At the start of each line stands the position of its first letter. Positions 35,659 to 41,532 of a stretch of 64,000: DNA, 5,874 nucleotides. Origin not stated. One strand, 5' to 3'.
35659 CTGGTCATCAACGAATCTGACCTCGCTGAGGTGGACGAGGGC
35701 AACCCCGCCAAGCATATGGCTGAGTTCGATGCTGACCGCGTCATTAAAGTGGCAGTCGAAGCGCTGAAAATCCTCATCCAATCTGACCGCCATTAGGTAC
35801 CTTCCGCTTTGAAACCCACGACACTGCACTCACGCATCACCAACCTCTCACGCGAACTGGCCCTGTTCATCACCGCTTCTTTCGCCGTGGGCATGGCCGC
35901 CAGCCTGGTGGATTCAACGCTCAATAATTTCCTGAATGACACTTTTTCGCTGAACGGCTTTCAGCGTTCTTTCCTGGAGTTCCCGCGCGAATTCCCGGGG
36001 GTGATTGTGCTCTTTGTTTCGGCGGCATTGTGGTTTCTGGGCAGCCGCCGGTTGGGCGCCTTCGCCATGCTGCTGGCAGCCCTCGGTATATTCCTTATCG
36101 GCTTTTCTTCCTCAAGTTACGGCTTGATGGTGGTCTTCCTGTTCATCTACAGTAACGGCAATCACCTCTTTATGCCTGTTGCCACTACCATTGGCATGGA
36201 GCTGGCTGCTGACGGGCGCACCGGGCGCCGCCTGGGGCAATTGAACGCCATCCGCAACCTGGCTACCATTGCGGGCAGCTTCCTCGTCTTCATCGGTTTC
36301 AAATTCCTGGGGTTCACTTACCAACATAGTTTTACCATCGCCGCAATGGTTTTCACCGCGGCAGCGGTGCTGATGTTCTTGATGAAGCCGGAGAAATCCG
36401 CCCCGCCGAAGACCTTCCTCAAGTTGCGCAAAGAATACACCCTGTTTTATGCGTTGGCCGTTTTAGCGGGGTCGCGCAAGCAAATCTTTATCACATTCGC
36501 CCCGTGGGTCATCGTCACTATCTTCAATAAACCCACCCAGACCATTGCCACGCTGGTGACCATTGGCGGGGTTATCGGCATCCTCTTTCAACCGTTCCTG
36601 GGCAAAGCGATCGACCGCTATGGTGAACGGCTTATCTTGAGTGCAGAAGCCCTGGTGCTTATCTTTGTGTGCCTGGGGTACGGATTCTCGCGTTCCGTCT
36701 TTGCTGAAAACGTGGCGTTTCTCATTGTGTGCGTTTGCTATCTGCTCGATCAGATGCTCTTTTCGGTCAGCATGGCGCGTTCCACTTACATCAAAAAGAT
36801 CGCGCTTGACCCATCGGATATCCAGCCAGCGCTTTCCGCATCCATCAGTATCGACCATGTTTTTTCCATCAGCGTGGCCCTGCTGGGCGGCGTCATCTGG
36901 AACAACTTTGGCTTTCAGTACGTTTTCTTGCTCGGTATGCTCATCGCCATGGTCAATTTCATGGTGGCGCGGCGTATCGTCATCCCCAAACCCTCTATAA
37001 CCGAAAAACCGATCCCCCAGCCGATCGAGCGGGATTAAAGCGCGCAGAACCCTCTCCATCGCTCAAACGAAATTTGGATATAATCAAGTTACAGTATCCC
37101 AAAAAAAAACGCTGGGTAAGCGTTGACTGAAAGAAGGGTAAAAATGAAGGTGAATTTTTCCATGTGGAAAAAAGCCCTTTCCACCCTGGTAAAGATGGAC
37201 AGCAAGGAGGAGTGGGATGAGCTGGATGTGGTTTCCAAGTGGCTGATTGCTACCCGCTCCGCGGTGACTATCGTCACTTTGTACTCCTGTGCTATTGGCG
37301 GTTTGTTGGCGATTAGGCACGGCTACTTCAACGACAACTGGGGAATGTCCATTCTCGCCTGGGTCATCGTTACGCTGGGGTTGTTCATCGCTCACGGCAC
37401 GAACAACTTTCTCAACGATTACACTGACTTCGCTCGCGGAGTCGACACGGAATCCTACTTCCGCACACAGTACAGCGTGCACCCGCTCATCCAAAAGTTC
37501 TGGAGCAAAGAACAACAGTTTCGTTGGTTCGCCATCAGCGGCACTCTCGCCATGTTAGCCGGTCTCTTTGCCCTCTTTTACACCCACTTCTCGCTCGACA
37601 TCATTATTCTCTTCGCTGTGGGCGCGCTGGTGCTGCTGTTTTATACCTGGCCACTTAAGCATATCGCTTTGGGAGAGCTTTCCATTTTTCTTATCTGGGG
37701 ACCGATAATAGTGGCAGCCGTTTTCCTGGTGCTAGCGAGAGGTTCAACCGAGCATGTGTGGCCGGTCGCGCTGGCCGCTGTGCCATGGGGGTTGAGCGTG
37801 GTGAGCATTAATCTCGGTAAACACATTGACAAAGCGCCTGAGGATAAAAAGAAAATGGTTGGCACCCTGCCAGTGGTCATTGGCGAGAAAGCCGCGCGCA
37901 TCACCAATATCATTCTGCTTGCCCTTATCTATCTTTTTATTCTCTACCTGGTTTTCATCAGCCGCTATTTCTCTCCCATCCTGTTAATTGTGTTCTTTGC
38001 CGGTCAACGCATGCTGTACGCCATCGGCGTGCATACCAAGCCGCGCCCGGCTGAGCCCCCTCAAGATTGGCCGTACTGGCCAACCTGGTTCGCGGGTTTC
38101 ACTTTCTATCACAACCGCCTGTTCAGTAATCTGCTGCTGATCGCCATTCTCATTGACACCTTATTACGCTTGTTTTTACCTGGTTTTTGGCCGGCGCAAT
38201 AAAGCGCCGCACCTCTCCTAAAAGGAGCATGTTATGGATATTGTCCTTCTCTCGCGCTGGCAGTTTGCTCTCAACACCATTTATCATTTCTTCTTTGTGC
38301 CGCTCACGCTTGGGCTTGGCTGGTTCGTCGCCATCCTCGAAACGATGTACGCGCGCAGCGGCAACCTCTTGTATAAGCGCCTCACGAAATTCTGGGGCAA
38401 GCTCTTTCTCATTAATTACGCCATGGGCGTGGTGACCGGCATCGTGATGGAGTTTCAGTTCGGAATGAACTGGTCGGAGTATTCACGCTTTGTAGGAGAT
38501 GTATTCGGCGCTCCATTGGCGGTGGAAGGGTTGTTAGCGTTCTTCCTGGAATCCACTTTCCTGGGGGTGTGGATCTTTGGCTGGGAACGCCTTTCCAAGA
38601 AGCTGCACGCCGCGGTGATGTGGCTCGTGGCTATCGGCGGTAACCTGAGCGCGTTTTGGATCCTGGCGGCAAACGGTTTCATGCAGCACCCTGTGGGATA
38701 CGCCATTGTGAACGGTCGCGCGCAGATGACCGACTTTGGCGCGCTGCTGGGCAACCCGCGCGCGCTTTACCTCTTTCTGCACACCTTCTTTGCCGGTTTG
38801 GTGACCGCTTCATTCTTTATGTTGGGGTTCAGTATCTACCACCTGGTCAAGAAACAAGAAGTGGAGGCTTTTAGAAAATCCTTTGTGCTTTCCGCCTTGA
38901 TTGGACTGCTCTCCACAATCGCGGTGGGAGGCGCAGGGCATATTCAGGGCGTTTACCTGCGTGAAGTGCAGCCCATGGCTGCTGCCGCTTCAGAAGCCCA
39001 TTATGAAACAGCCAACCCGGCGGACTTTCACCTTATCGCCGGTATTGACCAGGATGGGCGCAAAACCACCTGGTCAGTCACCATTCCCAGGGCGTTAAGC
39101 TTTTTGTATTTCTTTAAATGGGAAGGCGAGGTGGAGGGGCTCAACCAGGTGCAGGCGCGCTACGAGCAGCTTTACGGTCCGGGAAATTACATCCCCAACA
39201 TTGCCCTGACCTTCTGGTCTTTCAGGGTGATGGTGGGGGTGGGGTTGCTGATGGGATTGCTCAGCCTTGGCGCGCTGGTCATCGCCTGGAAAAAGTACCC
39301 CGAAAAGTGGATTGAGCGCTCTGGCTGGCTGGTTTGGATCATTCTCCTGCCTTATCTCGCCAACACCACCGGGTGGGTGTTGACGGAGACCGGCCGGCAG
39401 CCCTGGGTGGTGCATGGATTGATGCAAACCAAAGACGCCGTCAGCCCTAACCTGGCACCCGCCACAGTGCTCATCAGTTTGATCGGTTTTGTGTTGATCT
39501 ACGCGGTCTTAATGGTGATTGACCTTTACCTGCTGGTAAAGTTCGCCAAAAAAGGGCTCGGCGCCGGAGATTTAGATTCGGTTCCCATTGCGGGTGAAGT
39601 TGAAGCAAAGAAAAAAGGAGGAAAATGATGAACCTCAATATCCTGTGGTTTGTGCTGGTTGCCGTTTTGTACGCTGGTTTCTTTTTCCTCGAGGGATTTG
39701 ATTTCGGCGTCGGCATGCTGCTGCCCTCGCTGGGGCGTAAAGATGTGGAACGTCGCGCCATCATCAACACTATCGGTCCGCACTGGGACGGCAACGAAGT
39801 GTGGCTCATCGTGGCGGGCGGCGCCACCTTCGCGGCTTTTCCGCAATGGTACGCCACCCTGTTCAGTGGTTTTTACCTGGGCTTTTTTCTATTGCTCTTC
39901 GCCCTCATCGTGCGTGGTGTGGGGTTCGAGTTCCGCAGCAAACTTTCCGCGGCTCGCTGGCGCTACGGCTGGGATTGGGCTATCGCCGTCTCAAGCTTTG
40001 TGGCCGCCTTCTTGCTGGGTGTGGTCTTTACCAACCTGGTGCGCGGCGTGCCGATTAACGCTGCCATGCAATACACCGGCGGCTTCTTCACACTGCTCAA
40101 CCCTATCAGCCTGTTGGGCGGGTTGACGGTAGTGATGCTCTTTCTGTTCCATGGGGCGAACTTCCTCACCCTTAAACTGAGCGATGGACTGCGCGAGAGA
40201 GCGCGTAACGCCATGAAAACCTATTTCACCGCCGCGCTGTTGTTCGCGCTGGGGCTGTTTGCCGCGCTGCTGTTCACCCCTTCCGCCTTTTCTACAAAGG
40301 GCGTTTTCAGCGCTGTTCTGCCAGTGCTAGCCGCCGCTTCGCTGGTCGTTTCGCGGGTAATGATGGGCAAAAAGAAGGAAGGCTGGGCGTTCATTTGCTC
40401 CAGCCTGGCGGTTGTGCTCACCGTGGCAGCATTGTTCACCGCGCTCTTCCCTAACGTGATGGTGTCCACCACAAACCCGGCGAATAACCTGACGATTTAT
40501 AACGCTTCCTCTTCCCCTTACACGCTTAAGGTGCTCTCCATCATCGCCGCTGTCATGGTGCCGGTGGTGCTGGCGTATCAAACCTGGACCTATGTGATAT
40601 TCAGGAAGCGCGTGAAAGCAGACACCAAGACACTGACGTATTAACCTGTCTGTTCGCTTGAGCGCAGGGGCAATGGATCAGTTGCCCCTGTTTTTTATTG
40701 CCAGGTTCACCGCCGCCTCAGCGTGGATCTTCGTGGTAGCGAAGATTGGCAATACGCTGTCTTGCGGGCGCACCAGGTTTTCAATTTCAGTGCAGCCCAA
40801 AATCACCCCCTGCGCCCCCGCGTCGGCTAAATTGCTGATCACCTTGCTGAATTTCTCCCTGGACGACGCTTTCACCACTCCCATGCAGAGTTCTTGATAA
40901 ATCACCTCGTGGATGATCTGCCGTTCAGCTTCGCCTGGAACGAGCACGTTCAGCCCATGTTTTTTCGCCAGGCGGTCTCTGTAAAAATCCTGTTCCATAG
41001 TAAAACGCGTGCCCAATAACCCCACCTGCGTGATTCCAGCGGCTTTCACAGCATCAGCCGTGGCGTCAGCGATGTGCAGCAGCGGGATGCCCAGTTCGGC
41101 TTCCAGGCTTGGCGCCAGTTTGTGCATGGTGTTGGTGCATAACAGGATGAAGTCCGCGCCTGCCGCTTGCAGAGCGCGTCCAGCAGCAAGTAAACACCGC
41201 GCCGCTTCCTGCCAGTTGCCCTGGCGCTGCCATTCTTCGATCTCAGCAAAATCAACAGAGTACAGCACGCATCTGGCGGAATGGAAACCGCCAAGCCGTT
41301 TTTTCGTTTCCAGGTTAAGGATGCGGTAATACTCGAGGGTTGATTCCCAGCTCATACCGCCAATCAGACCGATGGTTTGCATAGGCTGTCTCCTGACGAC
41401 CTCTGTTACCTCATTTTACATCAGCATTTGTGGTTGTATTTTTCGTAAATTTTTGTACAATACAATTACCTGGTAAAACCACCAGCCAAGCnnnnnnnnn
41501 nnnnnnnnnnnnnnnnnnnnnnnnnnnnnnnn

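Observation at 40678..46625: Orphan glycyl-radical-enzyme operon with FCD-GntR regulator, activase, tandem split-barrel protein and a divergent Asp/Glu-type racemase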

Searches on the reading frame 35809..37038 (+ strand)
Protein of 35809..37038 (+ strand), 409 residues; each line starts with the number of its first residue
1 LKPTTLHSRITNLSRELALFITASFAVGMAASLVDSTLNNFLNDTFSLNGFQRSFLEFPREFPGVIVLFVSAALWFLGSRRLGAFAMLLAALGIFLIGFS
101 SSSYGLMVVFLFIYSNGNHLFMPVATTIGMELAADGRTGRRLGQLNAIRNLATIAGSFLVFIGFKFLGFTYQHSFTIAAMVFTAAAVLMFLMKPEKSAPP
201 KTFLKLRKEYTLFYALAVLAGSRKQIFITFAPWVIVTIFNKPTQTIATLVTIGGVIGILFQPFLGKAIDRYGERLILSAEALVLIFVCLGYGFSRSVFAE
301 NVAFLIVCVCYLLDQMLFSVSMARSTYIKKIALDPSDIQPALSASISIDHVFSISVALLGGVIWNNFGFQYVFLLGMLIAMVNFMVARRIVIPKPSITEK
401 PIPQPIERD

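Call 75: search_protein_families(library=pfam, proteins=[window:35809-37038:+], max_evalue=0.00001)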
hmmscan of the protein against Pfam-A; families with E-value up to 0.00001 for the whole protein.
window:35809-37038:+ (409 aa): 1 family
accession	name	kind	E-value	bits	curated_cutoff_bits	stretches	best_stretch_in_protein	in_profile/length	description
PF07690.21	MFS_1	-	4.6e-22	78.8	33.4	2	22-311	3-304/347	Major Facilitator Superfamily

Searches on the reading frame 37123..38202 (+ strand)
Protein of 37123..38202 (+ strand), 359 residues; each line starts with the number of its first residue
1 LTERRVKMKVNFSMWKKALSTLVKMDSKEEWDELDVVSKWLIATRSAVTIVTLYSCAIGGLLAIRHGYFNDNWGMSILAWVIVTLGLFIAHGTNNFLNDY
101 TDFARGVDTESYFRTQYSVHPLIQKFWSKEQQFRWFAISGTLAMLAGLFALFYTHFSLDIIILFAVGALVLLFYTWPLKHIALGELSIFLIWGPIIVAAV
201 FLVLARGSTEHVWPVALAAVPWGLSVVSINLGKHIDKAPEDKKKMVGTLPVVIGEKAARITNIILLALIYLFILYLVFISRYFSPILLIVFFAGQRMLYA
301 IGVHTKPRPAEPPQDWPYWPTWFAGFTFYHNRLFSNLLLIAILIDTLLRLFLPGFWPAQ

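Call 75: search_protein_families(library=pfam, proteins=[window:37123-38202:+], max_evalue=0.00001)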
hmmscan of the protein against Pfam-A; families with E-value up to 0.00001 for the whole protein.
window:37123-38202:+ (359 aa): 1 family
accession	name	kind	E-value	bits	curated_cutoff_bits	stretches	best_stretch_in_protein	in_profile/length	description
PF01040.23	UbiA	-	5.8e-22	78.6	34.2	1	66-312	14-240/250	UbiA prenyltransferase family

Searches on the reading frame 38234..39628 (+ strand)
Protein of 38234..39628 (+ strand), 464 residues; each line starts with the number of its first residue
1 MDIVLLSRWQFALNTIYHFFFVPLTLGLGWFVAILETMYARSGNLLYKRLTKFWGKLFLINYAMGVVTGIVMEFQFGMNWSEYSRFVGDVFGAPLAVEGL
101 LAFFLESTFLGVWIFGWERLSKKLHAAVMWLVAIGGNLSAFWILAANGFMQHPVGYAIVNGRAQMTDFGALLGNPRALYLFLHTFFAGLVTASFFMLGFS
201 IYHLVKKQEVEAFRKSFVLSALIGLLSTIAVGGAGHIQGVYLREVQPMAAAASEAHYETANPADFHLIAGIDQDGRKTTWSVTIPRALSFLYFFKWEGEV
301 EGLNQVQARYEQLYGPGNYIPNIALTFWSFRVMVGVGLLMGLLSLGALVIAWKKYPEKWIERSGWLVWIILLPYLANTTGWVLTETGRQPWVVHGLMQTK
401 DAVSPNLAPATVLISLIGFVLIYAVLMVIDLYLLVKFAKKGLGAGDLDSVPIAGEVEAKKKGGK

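Call 75: search_protein_families(library=pfam, proteins=[window:38234-39628:+], max_evalue=0.00001)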
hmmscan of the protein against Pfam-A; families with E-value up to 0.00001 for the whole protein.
window:38234-39628:+ (464 aa): 1 family
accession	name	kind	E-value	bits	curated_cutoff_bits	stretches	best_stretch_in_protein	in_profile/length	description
PF01654.22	Cyt_bd_oxida_I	-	5.4e-164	546.1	26.2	1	6-441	1-417/418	Cytochrome bd terminal oxidase subunit I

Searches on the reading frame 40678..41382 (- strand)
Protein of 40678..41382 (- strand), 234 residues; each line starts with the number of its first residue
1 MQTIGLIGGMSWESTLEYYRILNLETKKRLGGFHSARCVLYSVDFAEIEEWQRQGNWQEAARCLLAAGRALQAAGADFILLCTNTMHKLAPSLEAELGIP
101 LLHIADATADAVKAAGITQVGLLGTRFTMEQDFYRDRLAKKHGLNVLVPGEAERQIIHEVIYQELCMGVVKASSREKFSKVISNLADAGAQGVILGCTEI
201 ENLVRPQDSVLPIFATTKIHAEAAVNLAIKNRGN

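Call 3: search_protein_families(library=pfam, proteins=[window:40678-41382:-])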
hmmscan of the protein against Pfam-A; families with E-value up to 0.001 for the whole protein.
window:40678-41382:- (234 aa): 2 families
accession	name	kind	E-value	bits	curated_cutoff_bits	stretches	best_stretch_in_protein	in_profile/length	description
PF01177.27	Asp_Glu_race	-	1.1e-42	146.6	31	1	7-224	1-211/211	Asp/Glu/Hydantoin racemase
PF02548.21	Pantoate_transf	-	0.00052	20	28.7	0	47-105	146-203/259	Ketopantoate hydroxymethyltransferase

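Call 4: search_protein_families(library=ncbifam, proteins=[window:40678-41382:-])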
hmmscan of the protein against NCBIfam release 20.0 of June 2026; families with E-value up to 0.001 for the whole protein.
window:40678-41382:- (234 aa): 6 families
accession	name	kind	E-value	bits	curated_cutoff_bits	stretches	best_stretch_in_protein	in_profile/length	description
NF007569.0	PRK10200.1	equivalog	4.4e-88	294.9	417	1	1-227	1-227/230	aspartate/glutamate racemase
TIGR00035.1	asp_race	subfamily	1.9e-68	230.6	93.1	1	1-232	2-231/236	amino acid racemase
NF052483.1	racemase_CuyB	equivalog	5.4e-31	108.3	190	1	4-227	1-224/225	cysteate racemase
TIGR00067.1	glut_race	equivalog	6e-06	25.8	146.65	1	79-212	65-195/251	glutamate racemase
NF002035.0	PRK00865.1-3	equivalog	9.9e-06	25.3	328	1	80-200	70-187/267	glutamate racemase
NF002034.1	PRK00865.1-1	equivalog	0.00044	19.6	408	1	80-213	67-197/260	glutamate racemase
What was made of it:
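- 40678..41382 (-): Asp/Glu-type amino-acid racemase. Adjacent and divergent, but NOT part of the conserved module. TIGR00035 scores above cutoff (call 4).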
